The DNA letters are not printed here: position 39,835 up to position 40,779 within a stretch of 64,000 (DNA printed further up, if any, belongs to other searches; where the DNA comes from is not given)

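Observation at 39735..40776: AT-rich ~1-kb island between convergent genes: membrane protein translationally coupled to a polyproline peptide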

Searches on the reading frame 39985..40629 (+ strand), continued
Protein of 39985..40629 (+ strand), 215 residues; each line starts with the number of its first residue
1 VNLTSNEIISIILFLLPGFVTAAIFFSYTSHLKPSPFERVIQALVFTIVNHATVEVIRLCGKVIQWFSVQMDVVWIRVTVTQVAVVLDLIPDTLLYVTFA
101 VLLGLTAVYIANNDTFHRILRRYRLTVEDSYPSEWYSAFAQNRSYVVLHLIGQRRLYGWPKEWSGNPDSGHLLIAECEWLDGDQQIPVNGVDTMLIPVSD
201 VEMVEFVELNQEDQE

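Call 100: search_protein_families(library=pfam, proteins=[P0309, P0391, L078:522-1118:+, P0147, P0142], max_evalue=1)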
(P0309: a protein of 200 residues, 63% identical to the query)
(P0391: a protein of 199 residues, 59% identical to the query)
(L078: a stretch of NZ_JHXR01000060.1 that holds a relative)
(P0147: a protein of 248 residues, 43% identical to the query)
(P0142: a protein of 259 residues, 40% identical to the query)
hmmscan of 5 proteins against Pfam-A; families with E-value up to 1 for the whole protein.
P0309 (200 aa): 7 families
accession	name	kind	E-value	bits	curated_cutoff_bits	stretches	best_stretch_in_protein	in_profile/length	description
PF19865.4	DUF6338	-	9e-12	45.4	26.5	1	11-196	11-202/205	Family of unknown function (DUF6338)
PF07694.17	5TM-5TMR_LYT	-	0.038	14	24.6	1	39-106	47-113/169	5TMR of 5TMR-LYT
PF03788.19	LrgA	-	0.057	13.8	28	1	9-88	8-93/94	LrgA family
PF06570.16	DUF1129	-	0.094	12.8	29.1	0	43-101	86-136/207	Protein of unknown function (DUF1129)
PF11255.13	DUF3054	-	0.1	13.5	25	1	8-72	25-93/110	Protein of unknown function (DUF3054)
PF00487.30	FA_desaturase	-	0.48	10.6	29.7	1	12-130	96-215/253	Fatty acid desaturase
PF18926.5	DUF5676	-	0.71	11.2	27.6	0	66-98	46-80/82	2TM family of unknown function (DUF5676)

P0391 (199 aa): 6 families
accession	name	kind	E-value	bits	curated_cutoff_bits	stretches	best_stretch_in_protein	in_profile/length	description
PF19865.4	DUF6338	-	9.1e-15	55.2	26.5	1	11-195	11-202/205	Family of unknown function (DUF6338)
PF11255.13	DUF3054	-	0.047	14.5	25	1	8-72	25-93/110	Protein of unknown function (DUF3054)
PF07694.17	5TM-5TMR_LYT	-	0.061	13.4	24.6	1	39-101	47-108/169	5TMR of 5TMR-LYT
PF06570.16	DUF1129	-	0.076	13.1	29.1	0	43-98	86-133/207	Protein of unknown function (DUF1129)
PF03788.19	LrgA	-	0.15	12.5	28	1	9-88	8-93/94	LrgA family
PF04138.20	GtrA_DPMS_TM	-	0.26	11.9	26.1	1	53-129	4-79/117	GtrA/DPMS, transmembrane domain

L078:522-1118:+ (199 aa): 1 family
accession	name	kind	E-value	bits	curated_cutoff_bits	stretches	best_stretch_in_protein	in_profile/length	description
PF19865.4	DUF6338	-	1.5e-16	61.1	26.5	1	8-196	8-202/205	Family of unknown function (DUF6338)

P0147 (248 aa): 2 families
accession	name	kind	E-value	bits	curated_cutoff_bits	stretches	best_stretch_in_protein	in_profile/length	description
PF19865.4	DUF6338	-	1.4e-16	61.1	26.5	1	11-198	11-204/205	Family of unknown function (DUF6338)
PF06208.17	BDV_G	-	0.16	10.8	27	1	39-82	263-306/483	Borna disease virus G protein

P0142 (259 aa): 1 family
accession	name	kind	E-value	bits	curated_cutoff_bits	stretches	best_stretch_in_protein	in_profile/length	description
PF19865.4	DUF6338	-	2.6e-14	53.7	26.5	1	10-194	12-201/205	Family of unknown function (DUF6338)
